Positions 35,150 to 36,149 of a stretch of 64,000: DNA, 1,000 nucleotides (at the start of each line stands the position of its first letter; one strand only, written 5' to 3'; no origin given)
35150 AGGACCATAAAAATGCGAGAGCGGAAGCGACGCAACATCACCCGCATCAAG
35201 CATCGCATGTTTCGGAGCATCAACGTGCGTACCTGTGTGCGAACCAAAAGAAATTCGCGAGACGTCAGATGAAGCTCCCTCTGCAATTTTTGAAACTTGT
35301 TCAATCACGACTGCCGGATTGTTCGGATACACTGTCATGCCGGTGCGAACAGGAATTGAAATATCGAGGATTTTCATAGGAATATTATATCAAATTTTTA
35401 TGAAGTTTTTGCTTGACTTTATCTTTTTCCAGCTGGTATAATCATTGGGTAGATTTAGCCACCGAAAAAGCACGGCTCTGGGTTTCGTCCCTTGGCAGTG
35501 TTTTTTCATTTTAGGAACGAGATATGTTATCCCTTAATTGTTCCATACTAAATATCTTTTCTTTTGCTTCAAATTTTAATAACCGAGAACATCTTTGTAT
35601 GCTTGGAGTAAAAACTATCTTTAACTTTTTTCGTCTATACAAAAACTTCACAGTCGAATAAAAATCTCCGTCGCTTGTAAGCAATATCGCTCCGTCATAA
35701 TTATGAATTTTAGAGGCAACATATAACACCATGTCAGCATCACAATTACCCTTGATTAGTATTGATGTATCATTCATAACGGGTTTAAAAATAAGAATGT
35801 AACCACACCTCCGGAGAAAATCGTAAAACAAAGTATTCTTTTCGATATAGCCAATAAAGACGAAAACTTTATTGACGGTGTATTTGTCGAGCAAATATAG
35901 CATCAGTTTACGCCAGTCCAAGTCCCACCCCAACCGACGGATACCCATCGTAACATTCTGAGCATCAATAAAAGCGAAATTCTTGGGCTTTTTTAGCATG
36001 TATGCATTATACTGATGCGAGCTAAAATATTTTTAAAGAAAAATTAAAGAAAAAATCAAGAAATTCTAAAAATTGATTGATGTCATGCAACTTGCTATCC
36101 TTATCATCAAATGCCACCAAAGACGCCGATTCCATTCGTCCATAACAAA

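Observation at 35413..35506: Tiny independent transcription unit: near-consensus extended -10 promoter to ~58-nt hairpin RNA to terminator, antisense-adjacent to the NYN nuclease gene end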

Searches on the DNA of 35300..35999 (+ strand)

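Call 5: search_rna_families(source=window, start=35300, end=35650, threshold=evalue, max_evalue=10, show_alignments=3)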
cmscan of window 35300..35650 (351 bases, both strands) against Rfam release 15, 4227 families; matches with E-value up to 10: 4.
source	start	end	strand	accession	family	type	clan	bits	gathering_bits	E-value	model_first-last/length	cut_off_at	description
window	35328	35414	-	RF01220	snoR104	Gene; snRNA; snoRNA; HACA-box;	-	15.4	40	3.9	1-118/118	no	Small nucleolar RNA snoR104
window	35441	35524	+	RF02621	BSnc120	Gene; sRNA;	-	14.2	114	3.3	1-88/88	no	Brucella sRNA 120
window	35588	35649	+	RF02181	ST7-AS2_1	Gene; lncRNA;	-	14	80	1.9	1-72/72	no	ST7 antisense RNA 2 conserved region 1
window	35476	35582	-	RF04150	MIR2655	Gene; miRNA;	-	13.6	122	8.7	115-219/267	no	MIR2655 microRNA precursor family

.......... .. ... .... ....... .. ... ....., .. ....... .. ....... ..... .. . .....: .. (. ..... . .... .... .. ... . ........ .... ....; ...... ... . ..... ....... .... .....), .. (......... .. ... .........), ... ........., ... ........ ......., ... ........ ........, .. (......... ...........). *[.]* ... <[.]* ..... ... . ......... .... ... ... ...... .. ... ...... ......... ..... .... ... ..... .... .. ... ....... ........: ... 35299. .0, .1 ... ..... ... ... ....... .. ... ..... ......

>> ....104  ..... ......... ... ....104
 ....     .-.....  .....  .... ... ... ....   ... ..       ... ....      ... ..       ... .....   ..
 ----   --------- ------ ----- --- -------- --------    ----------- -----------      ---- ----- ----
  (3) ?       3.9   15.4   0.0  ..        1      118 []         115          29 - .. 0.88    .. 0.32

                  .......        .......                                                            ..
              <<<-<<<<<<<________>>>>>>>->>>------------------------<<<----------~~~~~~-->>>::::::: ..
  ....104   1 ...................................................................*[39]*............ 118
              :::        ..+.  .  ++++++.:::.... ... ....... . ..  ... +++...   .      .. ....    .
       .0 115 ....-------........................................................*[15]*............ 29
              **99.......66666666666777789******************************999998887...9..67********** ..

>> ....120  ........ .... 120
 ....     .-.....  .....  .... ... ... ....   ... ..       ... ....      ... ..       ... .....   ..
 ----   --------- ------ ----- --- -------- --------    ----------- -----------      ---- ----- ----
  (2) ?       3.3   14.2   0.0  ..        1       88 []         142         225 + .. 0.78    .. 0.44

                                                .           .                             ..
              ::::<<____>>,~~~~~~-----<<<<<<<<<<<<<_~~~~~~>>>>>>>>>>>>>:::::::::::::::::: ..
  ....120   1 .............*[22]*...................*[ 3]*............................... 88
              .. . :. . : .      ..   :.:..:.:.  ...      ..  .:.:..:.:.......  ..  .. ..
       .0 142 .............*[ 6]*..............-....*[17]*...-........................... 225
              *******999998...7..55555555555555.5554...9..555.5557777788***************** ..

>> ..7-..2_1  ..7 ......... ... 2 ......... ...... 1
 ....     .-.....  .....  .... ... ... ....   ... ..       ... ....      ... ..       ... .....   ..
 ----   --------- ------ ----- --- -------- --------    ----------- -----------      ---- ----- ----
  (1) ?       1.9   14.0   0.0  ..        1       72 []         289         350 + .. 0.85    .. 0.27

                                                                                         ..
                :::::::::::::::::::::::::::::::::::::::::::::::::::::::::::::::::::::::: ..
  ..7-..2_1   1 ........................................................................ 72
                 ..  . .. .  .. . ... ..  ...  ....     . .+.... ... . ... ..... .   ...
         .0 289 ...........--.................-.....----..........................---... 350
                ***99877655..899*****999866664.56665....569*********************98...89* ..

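Call 40: build_rna_model(alignment_id=A2, structure=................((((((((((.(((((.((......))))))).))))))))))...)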
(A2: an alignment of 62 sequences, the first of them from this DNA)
Model R1 built from alignment A2 (62 sequences, 62 columns); structure: as given.
model positions 53; base pairs 17; branch points 0; effective number of sequences 11.77; information 1.047 bits per position. Calibrated on 0.2 Mb of random sequence (short: E-values are rough).
structure used (alignment columns):
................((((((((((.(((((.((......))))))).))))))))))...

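Call 41: search_with_rna_model(model_id=R1, source=window, max_evalue=10, filters=off, show_alignments=3)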
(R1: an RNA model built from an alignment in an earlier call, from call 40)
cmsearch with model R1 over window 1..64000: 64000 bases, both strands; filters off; matches with E-value up to 10: 21.
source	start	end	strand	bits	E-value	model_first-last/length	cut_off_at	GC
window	35453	35506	+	49.2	4.2e-09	1-53/53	no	0.48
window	32986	33026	-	18.5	0.072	1-53/53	no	0.32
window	62527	62561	-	16.8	0.18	1-53/53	no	0.4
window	54440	54465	-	15.1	0.46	1-53/53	no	0.19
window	35465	35517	-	14.8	0.53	1-53/53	no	0.43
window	33378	33422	-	13.8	0.93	1-53/53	no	0.36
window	14942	14994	-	13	1.4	1-53/53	no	0.45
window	8128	8160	-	12.4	2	1-53/53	no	0.21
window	59071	59107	-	11.3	3.5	1-53/53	no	0.38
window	14939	14982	+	11.1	4.1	10-53/53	no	0.59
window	58378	58409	-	11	4.2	1-53/53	no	0.28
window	32578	32618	+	10.9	4.5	1-53/53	no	0.22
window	23550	23586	+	10.8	4.8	1-53/53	no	0.49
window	44374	44396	+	10.6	5.3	1-53/53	no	0.13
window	62528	62549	+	10.5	5.5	13-52/53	no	0.5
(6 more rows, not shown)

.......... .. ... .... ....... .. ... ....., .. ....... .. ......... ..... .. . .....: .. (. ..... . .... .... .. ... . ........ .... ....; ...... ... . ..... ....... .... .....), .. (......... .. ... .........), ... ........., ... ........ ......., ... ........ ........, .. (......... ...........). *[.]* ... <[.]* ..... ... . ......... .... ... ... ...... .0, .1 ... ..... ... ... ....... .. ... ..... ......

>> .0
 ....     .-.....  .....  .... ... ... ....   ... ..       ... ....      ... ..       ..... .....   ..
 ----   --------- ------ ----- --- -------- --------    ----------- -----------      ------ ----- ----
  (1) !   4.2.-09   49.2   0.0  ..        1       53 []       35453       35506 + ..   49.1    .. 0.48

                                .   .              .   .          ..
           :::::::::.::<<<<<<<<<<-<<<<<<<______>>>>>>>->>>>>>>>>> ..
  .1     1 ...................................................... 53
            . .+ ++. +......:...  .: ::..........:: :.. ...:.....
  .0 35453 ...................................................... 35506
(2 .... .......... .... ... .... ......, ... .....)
